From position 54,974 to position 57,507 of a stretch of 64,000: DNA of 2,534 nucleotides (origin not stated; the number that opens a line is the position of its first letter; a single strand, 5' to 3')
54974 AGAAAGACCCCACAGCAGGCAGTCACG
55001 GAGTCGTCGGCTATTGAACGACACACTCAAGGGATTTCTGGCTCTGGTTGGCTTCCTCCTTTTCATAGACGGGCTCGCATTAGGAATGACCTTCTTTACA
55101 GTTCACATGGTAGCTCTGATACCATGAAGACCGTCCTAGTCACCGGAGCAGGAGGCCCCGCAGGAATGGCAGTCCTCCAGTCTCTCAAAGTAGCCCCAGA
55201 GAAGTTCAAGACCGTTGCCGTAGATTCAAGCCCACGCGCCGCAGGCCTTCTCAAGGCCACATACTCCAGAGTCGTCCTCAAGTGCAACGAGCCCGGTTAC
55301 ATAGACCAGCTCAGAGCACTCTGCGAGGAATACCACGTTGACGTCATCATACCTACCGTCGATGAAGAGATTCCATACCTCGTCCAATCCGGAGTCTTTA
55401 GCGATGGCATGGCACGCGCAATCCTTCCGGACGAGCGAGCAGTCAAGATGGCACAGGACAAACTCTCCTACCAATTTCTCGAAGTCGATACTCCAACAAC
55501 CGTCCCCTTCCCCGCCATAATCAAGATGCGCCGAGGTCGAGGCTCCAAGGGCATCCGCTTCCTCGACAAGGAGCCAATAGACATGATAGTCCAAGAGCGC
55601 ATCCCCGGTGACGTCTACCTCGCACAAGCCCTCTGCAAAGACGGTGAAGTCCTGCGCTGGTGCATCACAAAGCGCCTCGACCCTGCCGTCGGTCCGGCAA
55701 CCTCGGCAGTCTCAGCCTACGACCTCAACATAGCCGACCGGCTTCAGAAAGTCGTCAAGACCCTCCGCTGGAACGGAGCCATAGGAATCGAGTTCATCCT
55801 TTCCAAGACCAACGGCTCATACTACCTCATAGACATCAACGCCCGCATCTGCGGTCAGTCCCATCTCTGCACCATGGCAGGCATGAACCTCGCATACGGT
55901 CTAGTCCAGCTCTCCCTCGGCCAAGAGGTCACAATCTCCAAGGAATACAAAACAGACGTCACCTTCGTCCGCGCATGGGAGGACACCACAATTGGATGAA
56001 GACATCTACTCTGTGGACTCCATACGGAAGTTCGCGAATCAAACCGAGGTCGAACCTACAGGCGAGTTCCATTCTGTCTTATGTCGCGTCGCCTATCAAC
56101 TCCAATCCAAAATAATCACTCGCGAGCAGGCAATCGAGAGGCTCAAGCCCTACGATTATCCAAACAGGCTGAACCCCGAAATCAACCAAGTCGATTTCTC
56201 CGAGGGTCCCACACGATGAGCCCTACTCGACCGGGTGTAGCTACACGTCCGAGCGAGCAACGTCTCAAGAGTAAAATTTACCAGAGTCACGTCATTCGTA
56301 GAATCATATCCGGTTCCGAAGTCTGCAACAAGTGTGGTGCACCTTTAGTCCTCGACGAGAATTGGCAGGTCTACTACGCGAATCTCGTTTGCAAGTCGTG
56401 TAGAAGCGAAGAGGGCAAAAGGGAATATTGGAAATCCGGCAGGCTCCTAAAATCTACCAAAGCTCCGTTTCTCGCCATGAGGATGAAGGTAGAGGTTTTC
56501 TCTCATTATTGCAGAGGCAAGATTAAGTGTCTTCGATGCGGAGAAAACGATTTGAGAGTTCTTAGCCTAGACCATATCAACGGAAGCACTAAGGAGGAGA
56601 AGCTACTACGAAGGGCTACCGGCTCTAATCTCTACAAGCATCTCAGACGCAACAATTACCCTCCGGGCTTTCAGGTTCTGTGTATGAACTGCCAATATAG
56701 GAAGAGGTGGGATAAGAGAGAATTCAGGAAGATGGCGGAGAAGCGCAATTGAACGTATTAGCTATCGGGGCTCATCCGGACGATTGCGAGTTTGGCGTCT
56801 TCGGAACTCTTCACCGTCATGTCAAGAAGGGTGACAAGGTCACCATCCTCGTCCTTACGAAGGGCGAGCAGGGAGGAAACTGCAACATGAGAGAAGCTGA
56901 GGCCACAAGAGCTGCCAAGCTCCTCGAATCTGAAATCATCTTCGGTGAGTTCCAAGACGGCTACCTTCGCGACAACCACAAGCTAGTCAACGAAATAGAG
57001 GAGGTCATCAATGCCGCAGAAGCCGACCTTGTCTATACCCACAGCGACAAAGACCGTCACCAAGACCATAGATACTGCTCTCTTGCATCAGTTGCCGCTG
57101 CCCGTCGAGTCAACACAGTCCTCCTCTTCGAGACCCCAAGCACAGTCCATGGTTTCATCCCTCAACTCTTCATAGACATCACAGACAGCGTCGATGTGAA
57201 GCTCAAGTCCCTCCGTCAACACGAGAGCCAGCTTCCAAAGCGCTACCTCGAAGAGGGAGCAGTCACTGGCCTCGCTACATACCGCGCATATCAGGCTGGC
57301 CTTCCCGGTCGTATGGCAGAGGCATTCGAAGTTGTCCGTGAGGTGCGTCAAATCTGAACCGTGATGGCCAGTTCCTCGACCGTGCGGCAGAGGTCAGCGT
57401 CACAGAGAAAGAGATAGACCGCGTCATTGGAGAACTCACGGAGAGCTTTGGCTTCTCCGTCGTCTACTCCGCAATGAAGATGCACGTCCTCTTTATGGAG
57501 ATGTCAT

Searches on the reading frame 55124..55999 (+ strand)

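Call 14: search_protein_families(library=pfam, proteins=[window:55124-55999:+], max_evalue=0.01)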
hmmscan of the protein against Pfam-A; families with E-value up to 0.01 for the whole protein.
window:55124-55999:+ (291 aa): 4 families
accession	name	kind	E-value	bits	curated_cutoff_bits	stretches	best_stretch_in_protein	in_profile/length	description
PF21360.3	PylC-like_N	-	1.6e-11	44.6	27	1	5-88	2-83/96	PylC-like, N-terminal domain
PF02655.19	ATP-grasp_3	-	7e-11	42.9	23.2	1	121-244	24-159/160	ATP-grasp domain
PF02786.22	CPSase_L_D2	-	1.3e-08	35.1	19.8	1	203-269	141-208/211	Carbamoyl-phosphate synthase L chain, ATP binding domain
PF15632.11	ATPgrasp_Ter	-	3e-08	33.9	29.1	1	153-278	4-122/131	ATP-grasp in the biosynthetic pathway with Ter operon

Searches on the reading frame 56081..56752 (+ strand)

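Call 14: search_protein_families(library=pfam, proteins=[window:56081-56752:+], max_evalue=0.01)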
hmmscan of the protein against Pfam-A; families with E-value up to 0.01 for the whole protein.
window:56081-56752:+ (223 aa): 1 family
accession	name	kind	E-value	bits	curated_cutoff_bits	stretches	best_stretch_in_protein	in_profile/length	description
PF14354.12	Lar_restr_allev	-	0.0012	19.4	28.6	0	81-109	5-33/58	Restriction alleviation protein Lar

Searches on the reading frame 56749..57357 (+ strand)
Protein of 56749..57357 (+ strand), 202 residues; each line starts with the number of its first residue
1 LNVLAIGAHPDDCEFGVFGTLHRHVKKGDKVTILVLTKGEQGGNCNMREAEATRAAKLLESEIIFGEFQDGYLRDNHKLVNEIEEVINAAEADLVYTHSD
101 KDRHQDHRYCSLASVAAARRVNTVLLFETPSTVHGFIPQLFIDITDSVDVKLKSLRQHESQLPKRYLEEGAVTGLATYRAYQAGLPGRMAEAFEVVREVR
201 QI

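Call 14: search_protein_families(library=pfam, proteins=[window:56749-57357:+], max_evalue=0.01)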
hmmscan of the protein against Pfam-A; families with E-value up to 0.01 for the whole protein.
window:56749-57357:+ (202 aa): 1 family
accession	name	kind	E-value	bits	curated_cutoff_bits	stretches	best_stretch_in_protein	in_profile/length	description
PF02585.22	PIG-L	-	3.5e-27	95.9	28.2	1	4-117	1-128/129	GlcNAc-PI de-N-acetylase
